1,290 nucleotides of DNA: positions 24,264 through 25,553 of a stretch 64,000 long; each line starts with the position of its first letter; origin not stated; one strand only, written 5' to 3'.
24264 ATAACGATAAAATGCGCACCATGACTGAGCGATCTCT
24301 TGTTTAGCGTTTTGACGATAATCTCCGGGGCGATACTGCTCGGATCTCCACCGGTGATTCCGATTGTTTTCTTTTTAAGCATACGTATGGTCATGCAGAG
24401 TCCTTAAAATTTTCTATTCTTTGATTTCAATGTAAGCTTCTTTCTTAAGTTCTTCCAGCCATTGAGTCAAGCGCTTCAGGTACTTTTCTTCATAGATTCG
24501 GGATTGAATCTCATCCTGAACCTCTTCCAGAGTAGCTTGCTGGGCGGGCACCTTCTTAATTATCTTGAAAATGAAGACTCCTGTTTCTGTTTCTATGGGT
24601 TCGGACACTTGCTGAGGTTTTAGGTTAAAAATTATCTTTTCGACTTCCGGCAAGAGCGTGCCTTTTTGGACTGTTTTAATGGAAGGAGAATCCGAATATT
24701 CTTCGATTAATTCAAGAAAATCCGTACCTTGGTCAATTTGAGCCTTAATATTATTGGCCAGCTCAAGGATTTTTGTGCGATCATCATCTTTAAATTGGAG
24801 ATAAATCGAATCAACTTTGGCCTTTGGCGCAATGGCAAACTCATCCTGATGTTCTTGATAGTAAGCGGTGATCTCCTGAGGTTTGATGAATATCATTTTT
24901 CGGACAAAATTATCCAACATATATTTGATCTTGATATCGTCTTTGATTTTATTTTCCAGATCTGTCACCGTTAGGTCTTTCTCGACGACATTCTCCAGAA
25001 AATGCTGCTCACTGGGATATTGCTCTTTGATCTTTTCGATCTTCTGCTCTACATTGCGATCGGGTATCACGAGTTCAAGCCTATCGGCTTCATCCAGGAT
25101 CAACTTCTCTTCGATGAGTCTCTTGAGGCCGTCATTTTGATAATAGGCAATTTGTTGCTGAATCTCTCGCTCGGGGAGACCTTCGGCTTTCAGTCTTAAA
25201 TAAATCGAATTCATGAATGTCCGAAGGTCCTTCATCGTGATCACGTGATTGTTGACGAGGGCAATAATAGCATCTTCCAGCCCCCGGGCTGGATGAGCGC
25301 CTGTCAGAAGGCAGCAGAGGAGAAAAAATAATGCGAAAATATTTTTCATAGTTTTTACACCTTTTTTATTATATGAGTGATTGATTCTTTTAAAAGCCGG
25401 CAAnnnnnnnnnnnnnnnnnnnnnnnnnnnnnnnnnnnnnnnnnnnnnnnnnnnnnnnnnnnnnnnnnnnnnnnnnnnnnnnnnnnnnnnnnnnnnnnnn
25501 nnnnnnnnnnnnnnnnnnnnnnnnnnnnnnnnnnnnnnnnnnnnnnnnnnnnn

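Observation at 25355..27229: Minimal Mfd: 624-aa transcription-repair coupling factor lacking most of the UvrB-homology module and the C-terminal autoinhibitory domain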

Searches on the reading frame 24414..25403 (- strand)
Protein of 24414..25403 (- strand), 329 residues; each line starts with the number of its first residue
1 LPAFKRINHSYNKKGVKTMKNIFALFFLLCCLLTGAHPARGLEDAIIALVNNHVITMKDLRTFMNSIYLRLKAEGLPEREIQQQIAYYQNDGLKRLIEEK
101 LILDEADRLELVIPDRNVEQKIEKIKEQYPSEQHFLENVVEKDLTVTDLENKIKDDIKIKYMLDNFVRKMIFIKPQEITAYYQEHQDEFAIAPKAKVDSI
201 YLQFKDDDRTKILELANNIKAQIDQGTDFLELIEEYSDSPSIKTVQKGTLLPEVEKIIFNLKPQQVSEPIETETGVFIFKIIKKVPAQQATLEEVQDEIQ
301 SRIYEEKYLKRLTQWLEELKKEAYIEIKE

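Call 11: search_protein_families(library=ncbifam, proteins=[window:24414-25403:-], max_evalue=1e-10)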
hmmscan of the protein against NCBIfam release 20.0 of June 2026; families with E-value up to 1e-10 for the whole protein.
window:24414-25403:- (329 aa): 3 families
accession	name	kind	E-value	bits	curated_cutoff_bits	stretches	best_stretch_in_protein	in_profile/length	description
NF000809.0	PRK00059.1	equivalog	2e-27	96.5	303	1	42-329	33-332/336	peptidylprolyl isomerase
TIGR02933.1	nifM_nitrog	equivalog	3.1e-18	66.6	168.2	1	88-319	28-255/256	nitrogen fixation protein NifM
NF008038.0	PRK10770.1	equivalog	3.5e-16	59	394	1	19-242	1-226/431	peptidylprolyl isomerase SurA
